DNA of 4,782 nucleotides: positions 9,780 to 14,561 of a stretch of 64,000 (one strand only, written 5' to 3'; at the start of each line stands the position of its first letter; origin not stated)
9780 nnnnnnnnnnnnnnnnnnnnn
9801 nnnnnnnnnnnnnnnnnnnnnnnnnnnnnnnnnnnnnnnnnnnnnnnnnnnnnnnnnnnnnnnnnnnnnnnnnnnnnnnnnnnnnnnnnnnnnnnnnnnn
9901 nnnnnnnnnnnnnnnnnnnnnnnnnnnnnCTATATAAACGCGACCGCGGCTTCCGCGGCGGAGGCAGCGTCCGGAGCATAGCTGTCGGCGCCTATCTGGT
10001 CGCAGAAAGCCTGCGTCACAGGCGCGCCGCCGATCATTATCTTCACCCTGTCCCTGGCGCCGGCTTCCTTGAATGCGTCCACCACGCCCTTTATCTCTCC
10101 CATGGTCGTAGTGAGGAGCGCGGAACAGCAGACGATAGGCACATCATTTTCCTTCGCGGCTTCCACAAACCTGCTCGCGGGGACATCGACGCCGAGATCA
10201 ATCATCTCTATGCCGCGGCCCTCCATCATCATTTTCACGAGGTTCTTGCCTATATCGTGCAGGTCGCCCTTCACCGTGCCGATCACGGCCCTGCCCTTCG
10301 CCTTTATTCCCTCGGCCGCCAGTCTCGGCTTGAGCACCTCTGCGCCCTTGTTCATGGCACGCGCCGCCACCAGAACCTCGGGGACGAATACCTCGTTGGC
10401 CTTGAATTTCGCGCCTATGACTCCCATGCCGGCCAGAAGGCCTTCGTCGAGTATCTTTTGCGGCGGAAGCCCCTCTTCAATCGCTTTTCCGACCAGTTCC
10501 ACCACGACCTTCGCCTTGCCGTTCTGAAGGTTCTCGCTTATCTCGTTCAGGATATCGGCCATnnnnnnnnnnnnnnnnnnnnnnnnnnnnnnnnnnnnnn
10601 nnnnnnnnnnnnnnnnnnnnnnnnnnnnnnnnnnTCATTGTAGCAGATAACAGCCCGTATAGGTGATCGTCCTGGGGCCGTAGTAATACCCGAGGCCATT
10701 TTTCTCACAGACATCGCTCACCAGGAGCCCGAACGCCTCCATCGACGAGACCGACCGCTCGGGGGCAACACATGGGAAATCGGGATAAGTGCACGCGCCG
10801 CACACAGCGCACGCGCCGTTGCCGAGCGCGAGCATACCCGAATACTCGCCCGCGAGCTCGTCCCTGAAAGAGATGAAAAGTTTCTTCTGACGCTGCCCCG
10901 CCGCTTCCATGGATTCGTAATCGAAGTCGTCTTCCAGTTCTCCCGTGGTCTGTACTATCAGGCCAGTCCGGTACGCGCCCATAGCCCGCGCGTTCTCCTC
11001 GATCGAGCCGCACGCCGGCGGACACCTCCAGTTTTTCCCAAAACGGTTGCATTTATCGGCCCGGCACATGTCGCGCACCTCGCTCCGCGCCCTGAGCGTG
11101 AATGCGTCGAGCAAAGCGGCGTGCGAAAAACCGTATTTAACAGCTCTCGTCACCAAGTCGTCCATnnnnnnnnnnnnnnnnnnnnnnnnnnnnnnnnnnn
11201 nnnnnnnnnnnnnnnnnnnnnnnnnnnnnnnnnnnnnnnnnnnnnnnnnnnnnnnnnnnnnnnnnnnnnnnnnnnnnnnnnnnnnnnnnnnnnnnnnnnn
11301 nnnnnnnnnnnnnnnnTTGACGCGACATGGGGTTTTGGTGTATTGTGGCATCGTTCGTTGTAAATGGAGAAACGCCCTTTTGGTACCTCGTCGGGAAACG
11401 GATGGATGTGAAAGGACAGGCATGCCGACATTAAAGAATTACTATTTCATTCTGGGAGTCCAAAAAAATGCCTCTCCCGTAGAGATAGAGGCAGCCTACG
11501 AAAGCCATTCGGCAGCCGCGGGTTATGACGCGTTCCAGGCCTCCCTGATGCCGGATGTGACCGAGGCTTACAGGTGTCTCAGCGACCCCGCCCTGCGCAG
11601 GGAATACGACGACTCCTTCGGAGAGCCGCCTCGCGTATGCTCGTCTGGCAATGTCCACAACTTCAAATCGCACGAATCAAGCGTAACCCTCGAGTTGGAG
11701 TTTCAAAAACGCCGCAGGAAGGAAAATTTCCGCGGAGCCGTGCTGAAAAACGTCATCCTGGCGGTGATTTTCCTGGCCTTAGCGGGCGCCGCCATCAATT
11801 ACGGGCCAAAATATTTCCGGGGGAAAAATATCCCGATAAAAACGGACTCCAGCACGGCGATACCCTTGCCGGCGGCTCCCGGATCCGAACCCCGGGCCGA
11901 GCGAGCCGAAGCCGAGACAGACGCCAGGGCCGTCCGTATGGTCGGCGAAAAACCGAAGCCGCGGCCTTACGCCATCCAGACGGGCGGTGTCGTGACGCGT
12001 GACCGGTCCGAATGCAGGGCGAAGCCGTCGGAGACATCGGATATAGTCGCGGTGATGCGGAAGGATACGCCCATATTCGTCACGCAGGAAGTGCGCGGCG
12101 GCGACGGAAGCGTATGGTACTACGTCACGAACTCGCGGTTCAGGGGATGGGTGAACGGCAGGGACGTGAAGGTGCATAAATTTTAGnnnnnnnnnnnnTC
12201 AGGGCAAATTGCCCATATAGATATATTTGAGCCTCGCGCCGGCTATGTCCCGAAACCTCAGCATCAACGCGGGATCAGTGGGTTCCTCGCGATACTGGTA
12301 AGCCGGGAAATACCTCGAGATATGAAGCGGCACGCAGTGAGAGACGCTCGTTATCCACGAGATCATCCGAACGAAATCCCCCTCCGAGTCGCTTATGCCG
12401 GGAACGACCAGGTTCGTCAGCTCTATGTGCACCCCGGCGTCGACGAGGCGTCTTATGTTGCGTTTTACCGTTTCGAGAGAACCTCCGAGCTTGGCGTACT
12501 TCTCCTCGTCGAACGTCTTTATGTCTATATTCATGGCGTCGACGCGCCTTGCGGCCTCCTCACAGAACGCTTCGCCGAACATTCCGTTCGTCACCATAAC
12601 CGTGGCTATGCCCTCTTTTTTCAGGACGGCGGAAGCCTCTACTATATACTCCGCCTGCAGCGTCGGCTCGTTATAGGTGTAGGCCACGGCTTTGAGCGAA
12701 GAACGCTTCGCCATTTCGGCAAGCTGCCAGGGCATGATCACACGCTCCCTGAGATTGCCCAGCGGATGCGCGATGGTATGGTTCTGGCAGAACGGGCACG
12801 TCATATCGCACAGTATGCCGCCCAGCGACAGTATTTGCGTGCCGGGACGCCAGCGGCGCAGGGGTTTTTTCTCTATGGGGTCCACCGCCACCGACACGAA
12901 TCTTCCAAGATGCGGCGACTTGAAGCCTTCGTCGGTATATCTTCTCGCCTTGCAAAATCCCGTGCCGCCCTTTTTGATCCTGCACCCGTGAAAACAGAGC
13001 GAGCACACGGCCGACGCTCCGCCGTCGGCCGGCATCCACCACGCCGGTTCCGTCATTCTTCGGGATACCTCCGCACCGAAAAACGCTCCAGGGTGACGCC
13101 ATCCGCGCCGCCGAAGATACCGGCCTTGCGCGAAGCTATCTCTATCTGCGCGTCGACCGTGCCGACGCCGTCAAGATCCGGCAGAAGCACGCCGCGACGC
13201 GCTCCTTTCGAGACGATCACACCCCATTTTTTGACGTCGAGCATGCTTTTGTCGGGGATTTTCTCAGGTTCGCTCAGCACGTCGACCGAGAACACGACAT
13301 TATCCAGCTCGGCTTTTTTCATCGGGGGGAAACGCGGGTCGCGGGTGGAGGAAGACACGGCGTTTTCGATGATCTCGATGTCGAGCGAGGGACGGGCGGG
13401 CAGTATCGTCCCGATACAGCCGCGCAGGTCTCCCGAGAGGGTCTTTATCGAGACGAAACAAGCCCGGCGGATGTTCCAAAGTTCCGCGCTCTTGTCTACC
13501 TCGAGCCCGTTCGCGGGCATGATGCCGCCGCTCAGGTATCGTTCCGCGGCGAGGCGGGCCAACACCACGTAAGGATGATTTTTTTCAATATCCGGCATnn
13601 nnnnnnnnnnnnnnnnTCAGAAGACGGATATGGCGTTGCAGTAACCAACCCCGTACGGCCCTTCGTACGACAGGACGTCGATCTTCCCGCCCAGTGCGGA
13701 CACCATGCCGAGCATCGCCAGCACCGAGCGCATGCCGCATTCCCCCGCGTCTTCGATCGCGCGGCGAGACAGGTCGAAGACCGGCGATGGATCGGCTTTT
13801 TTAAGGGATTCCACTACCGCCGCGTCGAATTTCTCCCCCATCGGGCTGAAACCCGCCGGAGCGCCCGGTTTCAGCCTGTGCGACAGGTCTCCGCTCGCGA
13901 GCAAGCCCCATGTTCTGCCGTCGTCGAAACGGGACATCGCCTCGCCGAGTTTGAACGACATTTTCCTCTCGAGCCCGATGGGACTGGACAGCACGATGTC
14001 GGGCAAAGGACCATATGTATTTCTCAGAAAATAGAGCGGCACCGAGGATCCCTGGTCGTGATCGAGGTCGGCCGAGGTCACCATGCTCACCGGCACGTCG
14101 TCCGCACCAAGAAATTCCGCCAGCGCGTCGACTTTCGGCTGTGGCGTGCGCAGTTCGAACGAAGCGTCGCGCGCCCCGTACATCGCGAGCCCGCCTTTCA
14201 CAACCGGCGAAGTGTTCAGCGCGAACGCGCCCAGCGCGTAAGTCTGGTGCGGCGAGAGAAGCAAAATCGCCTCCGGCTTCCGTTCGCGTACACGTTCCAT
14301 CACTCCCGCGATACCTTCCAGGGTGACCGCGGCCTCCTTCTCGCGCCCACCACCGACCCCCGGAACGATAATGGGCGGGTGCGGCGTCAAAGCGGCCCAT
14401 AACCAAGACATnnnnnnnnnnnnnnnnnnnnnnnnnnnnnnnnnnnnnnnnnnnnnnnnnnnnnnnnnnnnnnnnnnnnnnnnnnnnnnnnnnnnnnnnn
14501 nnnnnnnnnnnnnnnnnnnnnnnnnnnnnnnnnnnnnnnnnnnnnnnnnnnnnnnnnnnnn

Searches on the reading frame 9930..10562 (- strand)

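Call 21: search_protein_families(library=pfam, proteins=[window:9930-10562:-], max_evalue=0.001)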
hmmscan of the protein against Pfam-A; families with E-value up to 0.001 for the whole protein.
window:9930-10562:- (210 aa): 2 families
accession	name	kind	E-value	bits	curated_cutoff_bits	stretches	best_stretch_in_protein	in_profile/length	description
PF02310.24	B12-binding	-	1.4e-24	86.6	32.1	1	90-201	1-118/121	B12 binding domain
PF02607.22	B12-binding_2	-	4.2e-19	68.9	23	1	5-78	2-74/74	B12 binding domain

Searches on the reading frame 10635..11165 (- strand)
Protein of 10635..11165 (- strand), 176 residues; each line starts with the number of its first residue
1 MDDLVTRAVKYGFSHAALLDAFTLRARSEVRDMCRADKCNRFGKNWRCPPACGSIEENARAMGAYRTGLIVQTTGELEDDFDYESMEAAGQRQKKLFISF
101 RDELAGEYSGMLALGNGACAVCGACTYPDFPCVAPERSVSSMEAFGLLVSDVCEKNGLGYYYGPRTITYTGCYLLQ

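Call 21: search_protein_families(library=pfam, proteins=[window:10635-11165:-], max_evalue=0.001)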
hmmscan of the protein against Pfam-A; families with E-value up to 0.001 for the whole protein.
window:10635-11165:- (176 aa): 1 family
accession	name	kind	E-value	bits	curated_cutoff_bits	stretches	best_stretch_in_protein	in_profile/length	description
PF10050.14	DUF2284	-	9.9e-43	146.1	25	1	19-174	3-160/161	Predicted metal-binding protein (DUF2284)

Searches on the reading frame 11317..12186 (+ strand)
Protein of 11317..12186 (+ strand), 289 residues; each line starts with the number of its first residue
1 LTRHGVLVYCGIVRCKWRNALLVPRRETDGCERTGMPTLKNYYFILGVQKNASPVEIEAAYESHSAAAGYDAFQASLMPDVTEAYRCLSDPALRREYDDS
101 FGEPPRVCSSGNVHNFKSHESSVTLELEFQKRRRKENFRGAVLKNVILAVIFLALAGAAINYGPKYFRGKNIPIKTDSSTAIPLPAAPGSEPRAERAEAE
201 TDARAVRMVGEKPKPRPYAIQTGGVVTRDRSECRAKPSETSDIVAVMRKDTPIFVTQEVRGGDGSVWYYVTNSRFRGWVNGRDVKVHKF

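Call 21: search_protein_families(library=pfam, proteins=[window:11317-12186:+], max_evalue=0.001)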
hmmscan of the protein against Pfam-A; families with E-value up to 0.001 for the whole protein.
window:11317-12186:+ (289 aa): 2 families
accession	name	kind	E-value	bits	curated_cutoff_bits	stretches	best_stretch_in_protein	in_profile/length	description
PF00226.36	DnaJ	-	2.5e-07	31.1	27.8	1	41-98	1-63/63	DnaJ domain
PF08239.17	SH3_3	-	4.2e-07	30.5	27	1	233-284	5-53/54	Bacterial SH3 domain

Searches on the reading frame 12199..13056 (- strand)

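Call 22: search_protein_families(library=pfam, proteins=[window:12199-13056:-], max_evalue=0.001)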
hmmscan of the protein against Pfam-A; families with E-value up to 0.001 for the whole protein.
window:12199-13056:- (285 aa): 1 family
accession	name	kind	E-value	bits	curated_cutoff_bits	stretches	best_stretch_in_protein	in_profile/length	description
PF04055.27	Radical_SAM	-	1.6e-19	71.2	29.5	1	83-231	7-165/166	Radical SAM superfamily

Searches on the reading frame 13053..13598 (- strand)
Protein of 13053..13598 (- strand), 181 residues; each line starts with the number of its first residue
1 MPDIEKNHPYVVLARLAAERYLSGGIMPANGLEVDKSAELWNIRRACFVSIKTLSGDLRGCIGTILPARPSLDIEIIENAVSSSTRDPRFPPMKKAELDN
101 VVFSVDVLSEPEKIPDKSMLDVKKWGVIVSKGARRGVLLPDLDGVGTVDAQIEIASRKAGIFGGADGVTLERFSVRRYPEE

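Call 22: search_protein_families(library=pfam, proteins=[window:13053-13598:-], max_evalue=0.001)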
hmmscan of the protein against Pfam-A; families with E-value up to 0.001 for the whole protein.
window:13053-13598:- (181 aa): 1 family
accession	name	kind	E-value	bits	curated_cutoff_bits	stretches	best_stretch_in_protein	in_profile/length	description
PF01871.22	AMMECR1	-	2.6e-39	134.9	25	1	13-177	3-167/168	AMMECR1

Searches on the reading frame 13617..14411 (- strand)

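Call 22: search_protein_families(library=pfam, proteins=[window:13617-14411:-], max_evalue=0.001)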
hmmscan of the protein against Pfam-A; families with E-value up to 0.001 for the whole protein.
window:13617-14411:- (264 aa): 1 family
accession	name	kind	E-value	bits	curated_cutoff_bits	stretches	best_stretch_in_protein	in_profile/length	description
PF02900.23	LigB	-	8e-32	110.8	26.3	1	6-256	2-265/269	Catalytic LigB subunit of aromatic ring-opening dioxygenase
